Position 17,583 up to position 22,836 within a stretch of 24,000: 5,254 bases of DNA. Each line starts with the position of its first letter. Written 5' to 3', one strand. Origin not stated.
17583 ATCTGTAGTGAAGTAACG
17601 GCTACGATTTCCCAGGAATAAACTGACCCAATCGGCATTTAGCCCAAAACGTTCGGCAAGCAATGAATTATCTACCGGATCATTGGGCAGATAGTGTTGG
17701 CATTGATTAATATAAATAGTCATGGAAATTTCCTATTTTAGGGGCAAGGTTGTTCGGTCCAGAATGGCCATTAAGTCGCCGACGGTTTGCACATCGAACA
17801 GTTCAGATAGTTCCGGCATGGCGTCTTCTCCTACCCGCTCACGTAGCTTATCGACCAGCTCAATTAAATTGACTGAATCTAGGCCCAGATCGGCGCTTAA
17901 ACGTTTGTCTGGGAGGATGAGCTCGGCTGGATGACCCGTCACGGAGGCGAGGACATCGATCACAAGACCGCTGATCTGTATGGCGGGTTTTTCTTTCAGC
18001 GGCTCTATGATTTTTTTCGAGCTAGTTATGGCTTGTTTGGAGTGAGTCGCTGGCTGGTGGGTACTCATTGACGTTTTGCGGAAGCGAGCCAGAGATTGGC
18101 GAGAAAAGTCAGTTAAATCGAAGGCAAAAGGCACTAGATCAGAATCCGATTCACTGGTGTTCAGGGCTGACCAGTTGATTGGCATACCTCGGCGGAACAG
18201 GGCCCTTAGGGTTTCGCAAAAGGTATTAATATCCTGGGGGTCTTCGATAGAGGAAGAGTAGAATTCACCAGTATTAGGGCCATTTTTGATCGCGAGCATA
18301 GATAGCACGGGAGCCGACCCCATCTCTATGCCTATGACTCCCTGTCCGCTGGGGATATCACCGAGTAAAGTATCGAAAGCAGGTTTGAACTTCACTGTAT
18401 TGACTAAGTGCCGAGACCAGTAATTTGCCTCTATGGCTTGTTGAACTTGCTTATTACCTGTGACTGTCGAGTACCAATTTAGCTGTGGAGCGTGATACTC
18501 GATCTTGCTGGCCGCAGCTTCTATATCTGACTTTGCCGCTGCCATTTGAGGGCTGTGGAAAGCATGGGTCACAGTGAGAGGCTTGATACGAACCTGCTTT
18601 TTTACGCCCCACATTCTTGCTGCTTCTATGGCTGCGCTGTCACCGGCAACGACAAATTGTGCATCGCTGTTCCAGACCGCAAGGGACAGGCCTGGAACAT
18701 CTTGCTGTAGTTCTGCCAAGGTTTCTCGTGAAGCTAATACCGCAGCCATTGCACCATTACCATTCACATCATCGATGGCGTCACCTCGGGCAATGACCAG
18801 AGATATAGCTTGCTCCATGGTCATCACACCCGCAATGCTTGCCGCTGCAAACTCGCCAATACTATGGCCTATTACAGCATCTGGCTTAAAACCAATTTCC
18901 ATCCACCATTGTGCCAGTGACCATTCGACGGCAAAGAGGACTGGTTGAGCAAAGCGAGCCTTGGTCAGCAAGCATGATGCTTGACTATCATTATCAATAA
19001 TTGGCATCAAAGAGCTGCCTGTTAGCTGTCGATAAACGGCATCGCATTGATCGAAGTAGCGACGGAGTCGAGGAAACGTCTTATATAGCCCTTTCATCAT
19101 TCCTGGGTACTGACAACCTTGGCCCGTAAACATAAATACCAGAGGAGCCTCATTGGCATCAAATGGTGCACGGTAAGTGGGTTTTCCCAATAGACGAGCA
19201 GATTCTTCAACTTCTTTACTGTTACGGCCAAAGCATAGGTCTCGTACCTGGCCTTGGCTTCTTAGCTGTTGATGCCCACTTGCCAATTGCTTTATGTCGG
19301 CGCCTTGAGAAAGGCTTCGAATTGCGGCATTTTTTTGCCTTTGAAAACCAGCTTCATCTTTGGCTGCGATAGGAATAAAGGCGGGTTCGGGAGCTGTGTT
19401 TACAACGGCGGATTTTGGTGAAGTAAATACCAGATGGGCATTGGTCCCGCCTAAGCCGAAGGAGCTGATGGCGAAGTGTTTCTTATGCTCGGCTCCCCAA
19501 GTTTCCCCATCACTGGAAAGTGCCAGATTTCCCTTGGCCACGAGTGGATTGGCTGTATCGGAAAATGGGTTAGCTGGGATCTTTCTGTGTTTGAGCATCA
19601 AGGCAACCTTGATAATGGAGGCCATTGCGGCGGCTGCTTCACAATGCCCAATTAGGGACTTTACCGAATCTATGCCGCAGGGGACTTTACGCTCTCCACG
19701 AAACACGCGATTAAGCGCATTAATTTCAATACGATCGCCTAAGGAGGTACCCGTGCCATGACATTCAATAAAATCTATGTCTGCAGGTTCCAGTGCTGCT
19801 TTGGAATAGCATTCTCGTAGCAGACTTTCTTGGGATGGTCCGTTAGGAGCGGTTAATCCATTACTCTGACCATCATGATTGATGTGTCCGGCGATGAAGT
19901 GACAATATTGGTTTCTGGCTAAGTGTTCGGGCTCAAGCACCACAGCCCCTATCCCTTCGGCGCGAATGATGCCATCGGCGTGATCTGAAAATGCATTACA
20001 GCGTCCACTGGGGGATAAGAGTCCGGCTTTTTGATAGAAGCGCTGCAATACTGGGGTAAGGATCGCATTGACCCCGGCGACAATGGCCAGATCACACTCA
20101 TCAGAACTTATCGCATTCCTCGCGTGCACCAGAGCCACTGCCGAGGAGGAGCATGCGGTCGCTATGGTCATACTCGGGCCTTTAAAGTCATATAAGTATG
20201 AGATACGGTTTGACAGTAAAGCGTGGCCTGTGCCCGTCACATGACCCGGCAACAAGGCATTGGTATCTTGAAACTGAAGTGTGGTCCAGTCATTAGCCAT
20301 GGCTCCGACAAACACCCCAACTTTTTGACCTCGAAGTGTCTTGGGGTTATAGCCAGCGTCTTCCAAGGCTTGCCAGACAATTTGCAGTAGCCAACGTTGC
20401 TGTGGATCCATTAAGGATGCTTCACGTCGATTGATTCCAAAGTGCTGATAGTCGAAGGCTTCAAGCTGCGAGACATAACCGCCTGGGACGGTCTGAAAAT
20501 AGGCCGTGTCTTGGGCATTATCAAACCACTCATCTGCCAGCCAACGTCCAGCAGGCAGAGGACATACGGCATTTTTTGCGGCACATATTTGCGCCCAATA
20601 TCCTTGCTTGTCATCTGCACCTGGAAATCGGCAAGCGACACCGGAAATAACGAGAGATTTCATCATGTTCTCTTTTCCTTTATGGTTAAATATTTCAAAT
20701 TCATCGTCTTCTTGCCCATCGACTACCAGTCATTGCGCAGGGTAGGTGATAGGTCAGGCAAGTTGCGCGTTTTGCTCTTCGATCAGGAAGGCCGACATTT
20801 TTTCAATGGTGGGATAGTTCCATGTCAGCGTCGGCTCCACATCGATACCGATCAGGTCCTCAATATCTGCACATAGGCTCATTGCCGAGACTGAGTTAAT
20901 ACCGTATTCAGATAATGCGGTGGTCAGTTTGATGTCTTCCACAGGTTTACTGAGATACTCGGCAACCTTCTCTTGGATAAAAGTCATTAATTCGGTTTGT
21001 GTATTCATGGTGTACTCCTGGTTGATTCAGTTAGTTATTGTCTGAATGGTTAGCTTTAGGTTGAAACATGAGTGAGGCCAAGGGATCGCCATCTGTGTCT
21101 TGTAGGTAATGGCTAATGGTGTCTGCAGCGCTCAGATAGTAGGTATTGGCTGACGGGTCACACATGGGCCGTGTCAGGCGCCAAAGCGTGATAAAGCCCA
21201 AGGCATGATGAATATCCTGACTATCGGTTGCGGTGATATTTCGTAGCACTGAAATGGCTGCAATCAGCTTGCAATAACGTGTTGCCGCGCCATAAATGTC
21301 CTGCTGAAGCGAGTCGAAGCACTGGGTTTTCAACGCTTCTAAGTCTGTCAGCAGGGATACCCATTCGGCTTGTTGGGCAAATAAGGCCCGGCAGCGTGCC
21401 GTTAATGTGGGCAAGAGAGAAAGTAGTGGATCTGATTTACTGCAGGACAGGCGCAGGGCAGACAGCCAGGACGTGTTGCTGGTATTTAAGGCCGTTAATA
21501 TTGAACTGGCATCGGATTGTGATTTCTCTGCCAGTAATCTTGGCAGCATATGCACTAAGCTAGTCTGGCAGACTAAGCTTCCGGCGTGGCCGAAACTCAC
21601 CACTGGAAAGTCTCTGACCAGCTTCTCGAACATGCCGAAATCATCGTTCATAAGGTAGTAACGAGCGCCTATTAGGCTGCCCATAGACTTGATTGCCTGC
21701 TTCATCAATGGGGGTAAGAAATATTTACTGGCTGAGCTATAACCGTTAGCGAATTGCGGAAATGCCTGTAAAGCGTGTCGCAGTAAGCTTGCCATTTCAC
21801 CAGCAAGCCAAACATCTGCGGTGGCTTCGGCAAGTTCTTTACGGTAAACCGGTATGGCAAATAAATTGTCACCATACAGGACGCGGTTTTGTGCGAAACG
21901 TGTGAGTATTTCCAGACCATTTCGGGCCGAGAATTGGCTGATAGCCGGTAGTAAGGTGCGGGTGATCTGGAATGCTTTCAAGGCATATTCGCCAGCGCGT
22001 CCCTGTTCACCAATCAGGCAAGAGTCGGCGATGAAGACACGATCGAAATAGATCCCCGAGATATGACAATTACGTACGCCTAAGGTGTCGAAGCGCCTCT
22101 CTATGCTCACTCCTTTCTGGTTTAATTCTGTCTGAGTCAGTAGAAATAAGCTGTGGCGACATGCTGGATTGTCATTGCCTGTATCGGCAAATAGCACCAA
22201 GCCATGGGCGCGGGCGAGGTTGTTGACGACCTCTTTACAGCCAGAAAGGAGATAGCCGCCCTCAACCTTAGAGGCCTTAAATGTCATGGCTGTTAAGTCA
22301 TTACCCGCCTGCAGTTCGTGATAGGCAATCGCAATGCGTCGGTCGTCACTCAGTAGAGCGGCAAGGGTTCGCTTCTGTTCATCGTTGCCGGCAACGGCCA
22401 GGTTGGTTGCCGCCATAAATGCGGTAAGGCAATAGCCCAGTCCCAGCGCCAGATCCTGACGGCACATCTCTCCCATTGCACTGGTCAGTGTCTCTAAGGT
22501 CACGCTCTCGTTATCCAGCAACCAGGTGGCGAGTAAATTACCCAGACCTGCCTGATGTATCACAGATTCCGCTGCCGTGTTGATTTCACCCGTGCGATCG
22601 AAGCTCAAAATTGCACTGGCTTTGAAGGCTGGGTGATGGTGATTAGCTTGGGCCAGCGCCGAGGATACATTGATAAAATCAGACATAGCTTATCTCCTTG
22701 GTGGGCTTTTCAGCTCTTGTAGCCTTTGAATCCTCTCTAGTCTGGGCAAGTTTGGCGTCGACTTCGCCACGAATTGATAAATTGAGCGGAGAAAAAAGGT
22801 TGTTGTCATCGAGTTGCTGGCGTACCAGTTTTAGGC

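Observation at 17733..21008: Minimal KS-AT-ACP PKS module plus a free carrier protein as the likely source of the beta-ketoacyl partner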

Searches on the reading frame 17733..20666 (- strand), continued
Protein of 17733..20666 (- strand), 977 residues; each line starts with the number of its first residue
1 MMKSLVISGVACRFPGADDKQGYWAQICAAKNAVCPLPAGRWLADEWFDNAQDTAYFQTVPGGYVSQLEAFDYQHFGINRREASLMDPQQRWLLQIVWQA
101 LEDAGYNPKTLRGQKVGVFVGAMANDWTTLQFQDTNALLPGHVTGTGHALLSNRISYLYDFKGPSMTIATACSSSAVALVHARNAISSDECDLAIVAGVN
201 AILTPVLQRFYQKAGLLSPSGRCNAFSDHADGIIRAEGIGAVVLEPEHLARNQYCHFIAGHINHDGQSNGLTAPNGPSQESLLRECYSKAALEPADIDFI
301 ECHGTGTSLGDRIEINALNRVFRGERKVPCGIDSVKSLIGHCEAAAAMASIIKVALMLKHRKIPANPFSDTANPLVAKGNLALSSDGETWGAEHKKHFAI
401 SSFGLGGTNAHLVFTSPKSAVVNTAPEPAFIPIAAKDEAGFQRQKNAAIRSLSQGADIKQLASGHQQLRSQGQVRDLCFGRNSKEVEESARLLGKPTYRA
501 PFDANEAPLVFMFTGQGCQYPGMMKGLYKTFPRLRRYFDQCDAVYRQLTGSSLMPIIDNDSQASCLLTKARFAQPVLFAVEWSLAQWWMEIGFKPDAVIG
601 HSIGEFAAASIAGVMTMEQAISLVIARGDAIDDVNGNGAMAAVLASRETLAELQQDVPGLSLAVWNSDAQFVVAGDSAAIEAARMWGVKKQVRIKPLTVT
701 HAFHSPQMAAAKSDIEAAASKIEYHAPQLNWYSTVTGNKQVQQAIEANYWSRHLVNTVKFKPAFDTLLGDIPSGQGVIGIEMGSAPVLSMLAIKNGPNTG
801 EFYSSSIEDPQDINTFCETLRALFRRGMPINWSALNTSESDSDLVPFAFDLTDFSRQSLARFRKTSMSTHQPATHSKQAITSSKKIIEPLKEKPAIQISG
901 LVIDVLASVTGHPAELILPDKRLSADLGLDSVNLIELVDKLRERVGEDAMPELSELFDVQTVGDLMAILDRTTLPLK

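Call 79: predict_structure(alignment_id=A1)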
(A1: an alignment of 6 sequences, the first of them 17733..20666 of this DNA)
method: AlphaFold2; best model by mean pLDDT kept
length: 977 residues; sequences in the alignment: 6
mean_pLDDT: 65.1   pTM: 0.44
mean pLDDT of the five models: 65.1, 64.5, 62.2, 62.1, 55.4
residues with pLDDT >= 90: 150; 70-90: 339; 50-70: 192; < 50: 296
segments of 3 or more residues with pLDDT < 50: 29-71, 77-85, 124-149, 201-237, 267-273, 305-307, 326-342, 367-385, 420-433, 453-456, 458-464, 466-502, 517-519, 837-895, 975-977
pLDDT, mean of each block of 10 residues (from residue 1): 79 62 56 31 35 33 32 48 52 76 72 76 42 29 34 64 69 78 87 83 35 35 30 43 88 87 60 62 88 79 56 70 55 35 63 83 56 30 53 78 65 79 33 52 60 47 45 39 35 32 69 70 69 88 94 85 81 89 91 91 91 95 92 74 89 92 88 88 88 75 76 91 93 92 87 89 91 79 78 71 75 73 69 56 31 29 27 24 23 53 82 76 69 62 72 65 84 53
secondary structure, 60 per line:
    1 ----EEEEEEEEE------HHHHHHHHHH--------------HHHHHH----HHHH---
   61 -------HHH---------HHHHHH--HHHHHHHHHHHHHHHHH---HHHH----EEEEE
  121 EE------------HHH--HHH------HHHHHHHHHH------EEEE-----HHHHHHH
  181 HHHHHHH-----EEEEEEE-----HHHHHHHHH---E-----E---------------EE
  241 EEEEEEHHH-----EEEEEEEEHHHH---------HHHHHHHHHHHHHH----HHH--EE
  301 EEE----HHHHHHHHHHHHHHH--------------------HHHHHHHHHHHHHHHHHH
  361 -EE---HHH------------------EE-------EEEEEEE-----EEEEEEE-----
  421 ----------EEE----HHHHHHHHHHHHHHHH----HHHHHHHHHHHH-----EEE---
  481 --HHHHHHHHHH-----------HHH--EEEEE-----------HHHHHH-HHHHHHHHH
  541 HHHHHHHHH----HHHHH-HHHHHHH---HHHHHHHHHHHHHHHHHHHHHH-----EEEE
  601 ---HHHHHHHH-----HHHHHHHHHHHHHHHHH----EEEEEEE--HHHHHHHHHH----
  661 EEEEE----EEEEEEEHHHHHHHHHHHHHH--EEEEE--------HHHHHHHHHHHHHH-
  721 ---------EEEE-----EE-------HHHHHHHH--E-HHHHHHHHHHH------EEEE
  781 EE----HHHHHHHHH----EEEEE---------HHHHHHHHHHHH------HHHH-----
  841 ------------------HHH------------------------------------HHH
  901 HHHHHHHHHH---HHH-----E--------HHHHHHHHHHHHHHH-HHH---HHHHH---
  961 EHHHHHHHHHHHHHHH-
elements in order (helices of 4 or more, strands of 3 or more residues): E5-13 H20-29 H44-49 H54-57 H80-85 H88-104 H108-111 E116-122 H149-158 E165-168 H174-187 E193-199 H205-213 E239-246 E255-262 H263-266 H276-289 E299-303 H308-322 H343-360 E397-403 E409-415 E431-433 H438-453 H458-469 E475-477 H483-492 E509-513 H525-530 H532-549 H554-558 H560-566 H570-591 E597-600 H604-611 H617-633 E638-644 H647-656 E661-665 E670-676 H677-690 E693-697 H706-719 E730-733 H748-755 H760-770 E777-782 H787-795 E800-804 H814-825 H832-835 H898-910 H931-945 H953-957 H962-976

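Call 82: search_protein_representatives(protein=window:17733-20666:-)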
Query: 977 residues. Proteins with E-value up to 0.001 (for the whole library): 96659; up to 1e-10: 68324; up to 1e-30: 41408. The best 150 are listed.
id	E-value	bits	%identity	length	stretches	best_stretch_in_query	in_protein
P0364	0.0e+00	2014.7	36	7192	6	5-854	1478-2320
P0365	0.0e+00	1955.4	35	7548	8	5-851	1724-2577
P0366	0.0e+00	1947.6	37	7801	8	6-863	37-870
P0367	0.0e+00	1937.8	37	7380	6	5-855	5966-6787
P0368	0.0e+00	1916.4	35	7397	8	5-788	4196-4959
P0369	0.0e+00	1861.2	34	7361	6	5-789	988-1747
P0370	0.0e+00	1860.5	35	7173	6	5-857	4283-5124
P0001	0.0e+00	1831.8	100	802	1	1-797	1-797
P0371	0.0e+00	1825.5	35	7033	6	5-851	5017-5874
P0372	0.0e+00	1754.0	36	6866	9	6-843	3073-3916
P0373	0.0e+00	1742.0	36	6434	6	5-792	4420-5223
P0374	0.0e+00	1720.9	34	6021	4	4-838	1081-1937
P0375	0.0e+00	1680.4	34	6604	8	5-837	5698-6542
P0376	0.0e+00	1662.8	35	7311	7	5-849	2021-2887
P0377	0.0e+00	1647.4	37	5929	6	5-850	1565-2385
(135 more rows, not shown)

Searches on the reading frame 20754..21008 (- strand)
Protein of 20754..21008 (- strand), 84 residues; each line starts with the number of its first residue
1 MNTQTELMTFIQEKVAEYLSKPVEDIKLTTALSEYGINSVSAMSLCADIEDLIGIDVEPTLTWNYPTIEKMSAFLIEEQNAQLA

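Call 4: search_protein_families(library=pfam, proteins=[window:20754-21008:-], max_evalue=0.01)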
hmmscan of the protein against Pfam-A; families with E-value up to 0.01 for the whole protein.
window:20754-21008:- (84 aa): 2 families
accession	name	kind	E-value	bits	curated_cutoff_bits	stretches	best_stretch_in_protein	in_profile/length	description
PF00550.31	PP-binding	-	9e-14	51.9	20.8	1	11-75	3-67/67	Phosphopantetheine attachment site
PF23297.2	ACP_SdgA_C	-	0.0004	20.9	27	1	4-73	8-77/95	Highly reducing polyketide synthase sdgA, C-terminal ACP domain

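Call 7: search_protein_families(library=ncbifam, proteins=[window:20754-21008:-], max_evalue=0.001)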
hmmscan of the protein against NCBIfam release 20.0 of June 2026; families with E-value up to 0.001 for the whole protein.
window:20754-21008:- (84 aa): 2 families
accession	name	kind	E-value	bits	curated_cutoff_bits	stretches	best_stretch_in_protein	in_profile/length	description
NF040607.1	mycolic_Pks13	equivalog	5.9e-12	43.9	2100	1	3-81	2-80/1680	polyketide synthase Pks13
NF045894.1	PKS_plus_SDR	equivalog_domain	2.6e-07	28.6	1740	1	4-78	1437-1512/1515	type I polyketide synthase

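Call 54: search_solved_structures(query=window:20754-21008:-, max_evalue=0.01, show_alignments=2)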
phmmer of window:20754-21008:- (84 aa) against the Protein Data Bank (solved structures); distinct sequences matched with E-value up to 0.01: 12.
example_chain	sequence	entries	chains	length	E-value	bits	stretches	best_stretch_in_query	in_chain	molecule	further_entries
4hkg_A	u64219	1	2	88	1.8e-11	47.3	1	11-79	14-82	Phosphopantetheine attachment site family protein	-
2n98_A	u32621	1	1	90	4.6e-11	46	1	6-79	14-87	Acyl carrier protein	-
7wrp_A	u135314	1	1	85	1.5e-07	34.8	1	3-77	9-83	Polyketide synthase involved in mycolic acid biosynthesis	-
6c4q_A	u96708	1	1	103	7.3e-07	32.7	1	5-78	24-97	Polyketide synthase Pks13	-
7uk4_A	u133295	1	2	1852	8.3e-07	32.5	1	5-78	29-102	Polyketide synthase PKS13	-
8cuy_A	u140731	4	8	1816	8.6e-07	32.4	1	5-78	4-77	Polyketide synthase PKS13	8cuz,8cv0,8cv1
6d8i_A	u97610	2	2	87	1.4e-06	31.8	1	5-77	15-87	Polyketide synthase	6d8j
2afd_A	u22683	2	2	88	2.2e-06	31.1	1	6-73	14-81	protein Asl1650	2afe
9f48_A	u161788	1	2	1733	2.1e-05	28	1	6-78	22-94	Polyketide synthase Pks13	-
5hv8_A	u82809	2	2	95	0.00047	23.8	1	5-73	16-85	Type I modular polyketide synthase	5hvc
6h0q_A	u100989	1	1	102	0.00056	23.5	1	5-73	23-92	Type I modular polyketide synthase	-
7zma_A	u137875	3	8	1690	0.0074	20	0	11-80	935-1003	Putative polyketide synthase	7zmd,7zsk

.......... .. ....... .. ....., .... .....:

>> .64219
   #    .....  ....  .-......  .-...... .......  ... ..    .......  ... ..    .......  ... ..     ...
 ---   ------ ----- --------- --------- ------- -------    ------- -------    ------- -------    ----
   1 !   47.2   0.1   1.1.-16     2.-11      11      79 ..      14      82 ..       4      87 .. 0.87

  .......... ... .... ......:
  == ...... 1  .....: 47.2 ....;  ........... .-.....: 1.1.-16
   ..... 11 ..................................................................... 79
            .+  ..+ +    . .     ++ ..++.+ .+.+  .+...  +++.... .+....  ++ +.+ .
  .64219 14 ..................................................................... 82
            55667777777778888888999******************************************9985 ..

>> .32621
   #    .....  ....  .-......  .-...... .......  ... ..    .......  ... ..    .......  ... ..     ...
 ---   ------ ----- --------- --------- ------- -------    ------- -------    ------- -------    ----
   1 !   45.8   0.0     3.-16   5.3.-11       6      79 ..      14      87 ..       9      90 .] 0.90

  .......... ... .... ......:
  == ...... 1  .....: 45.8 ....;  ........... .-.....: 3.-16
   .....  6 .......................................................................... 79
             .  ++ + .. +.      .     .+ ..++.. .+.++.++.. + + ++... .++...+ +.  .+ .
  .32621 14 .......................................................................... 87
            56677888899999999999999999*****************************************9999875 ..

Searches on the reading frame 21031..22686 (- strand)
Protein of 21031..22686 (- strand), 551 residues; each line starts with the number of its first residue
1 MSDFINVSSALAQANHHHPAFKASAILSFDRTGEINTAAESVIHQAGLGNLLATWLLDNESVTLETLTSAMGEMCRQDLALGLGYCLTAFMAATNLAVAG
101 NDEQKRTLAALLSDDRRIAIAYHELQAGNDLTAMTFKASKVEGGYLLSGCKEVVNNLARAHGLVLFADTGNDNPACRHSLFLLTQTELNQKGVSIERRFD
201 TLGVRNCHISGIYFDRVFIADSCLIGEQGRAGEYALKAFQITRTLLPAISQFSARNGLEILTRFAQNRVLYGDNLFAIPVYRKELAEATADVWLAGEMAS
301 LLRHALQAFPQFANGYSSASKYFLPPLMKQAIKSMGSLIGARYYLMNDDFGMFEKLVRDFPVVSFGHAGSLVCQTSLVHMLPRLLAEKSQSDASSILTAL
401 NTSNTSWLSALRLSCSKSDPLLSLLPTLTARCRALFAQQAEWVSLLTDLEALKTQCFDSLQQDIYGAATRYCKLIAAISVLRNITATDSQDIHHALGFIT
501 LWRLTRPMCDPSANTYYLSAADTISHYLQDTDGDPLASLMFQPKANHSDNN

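Call 4: search_protein_families(library=pfam, proteins=[window:21031-22686:-], max_evalue=0.01)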
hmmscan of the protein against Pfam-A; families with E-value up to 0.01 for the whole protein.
window:21031-22686:- (551 aa): 2 families
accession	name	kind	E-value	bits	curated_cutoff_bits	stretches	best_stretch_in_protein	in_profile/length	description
PF02770.24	Acyl-CoA_dh_M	-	7.5e-11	42.5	33.3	1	119-217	1-97/97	Acyl-CoA dehydrogenase, middle domain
PF00441.29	Acyl-CoA_dh_1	-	8e-08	33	22.4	1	233-366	5-134/150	Acyl-CoA dehydrogenase, C-terminal domain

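Call 7: search_protein_families(library=ncbifam, proteins=[window:21031-22686:-], max_evalue=0.001)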
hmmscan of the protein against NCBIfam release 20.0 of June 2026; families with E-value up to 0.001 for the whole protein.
window:21031-22686:- (551 aa): 13 families
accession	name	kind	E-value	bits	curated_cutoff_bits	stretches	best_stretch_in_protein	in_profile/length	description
NF053553.1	prodigi_MBC_PigA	equivalog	1.6e-16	60.4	500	1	69-234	74-236/381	prodigiosin MBC biosynthesis dehydrogenase PigA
NF043006.1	CyhCrbnylCoADH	equivalog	2.3e-16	59.8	650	1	28-325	29-322/380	cyclohexane-1-carbonyl-CoA dehydrogenase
NF008997.0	PRK12341.1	equivalog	3.3e-15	56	537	1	84-285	84-284/382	acyl-CoA dehydrogenase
TIGR03207.1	cyc_hxne_CoA_dh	equivalog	2.2e-14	53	575.35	1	62-292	58-287/372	cyclohexanecarboxyl-CoA dehydrogenase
NF045652.1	ProlPCPDhRedW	equivalog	8e-14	51.2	650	1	61-273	61-270/376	L-prolyl-[peptidyl-carrier protein] dehydrogenase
NF042972.1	AcrlCoAredClosAcrC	equivalog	9.9e-14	50.8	640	1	91-288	92-287/378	acryloyl-CoA reductase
NF042439.1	SulpropCoADesulf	equivalog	1.1e-11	44.2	600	1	95-288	85-280/379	3-sulfinopropanoyl-CoA desulfinase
NF045552.1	GlutCoADH_Des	equivalog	5.4e-11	42.3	470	1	73-345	76-346/387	glutaryl-CoA dehydrogenase Acd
NF002885.1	PRK03354.1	equivalog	7.1e-11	41.7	540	1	66-323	69-318/378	crotonobetainyl-CoA dehydrogenase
NF058590.1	AcCoDHFadEBacil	equivalog_domain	2.5e-10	39.5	600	1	72-296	90-310/586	acyl-CoA dehydrogenase FadE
NF008594.0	PRK11561.1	equivalog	4.8e-07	28.5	545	1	118-339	180-392/540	isovaleryl-CoA dehydrogenase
TIGR03204.1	pimC_large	equivalog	7.6e-05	21.7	623.85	1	91-244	95-245/395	pimeloyl-CoA dehydrogenase large subunit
TIGR03203.1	pimD_small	equivalog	0.00011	21.5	652.7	1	85-299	86-292/378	pimeloyl-CoA dehydrogenase small subunit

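Call 19: search_solved_structures(query=window:21031-22686:-, max_evalue=0.001)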
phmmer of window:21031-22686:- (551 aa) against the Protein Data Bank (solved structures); distinct sequences matched with E-value up to 0.001: 57.
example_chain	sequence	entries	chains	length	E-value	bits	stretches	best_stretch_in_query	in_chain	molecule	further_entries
2dvl_A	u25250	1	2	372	3e-15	59.3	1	62-303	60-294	Acyl-CoA dehydrogenase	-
4p13_A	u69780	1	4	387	6.5e-15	58.2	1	93-365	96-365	Medium-chain specific acyl-CoA dehydrogenase, mitochondrial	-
1ege_A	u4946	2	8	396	1.7e-14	56.8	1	93-365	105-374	MEDIUM CHAIN ACYL-COA DEHYDROGENASE | Acyl-CoA dehydrogenase, medium-chain specific, mitochondrial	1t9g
2a1t_A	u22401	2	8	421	2.1e-14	56.5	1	93-365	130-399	Acyl-CoA dehydrogenase, medium-chain specific, mitochondrial precursor | Medium-chain specific acyl-CoA dehydrogenase, mitochondrial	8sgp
1egc_A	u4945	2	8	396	1.1e-13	54.1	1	93-365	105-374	MEDIUM CHAIN ACYL-COA DEHYDROGENASE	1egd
3nf4_A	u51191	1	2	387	2.6e-13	52.9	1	91-276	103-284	acyl-CoA dehydrogenase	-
5lnx_A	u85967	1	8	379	6.3e-13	51.6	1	70-364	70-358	Acyl-CoA dehydrogenase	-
7xp7_A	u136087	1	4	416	6.4e-13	51.6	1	28-275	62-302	Cyclohexanecarboxyl-CoA dehydrogenase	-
1ws9_A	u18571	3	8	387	8.3e-12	47.9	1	75-296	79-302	acyl-CoA dehydrogenase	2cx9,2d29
5idu_A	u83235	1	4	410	2.3e-11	46.5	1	93-289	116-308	Acyl-CoA dehydrogenase domain protein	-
9jq4_A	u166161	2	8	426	4e-11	45.7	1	69-246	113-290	Isovaleryl-CoA dehydrogenase, mitochondrial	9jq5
1ivh_A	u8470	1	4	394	4e-11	45.7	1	69-245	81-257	ISOVALERYL-COA DEHYDROGENASE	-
8sgr_A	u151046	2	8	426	4.8e-11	45.4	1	69-245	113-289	Isovaleryl-CoA dehydrogenase, mitochondrial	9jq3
3mdd_A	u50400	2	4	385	6.7e-11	44.9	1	77-362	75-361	MEDIUM CHAIN ACYL-COA DEHYDROGENASE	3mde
1udy_A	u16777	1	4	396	7.4e-11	44.8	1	77-362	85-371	Acyl-CoA dehydrogenase, medium-chain specific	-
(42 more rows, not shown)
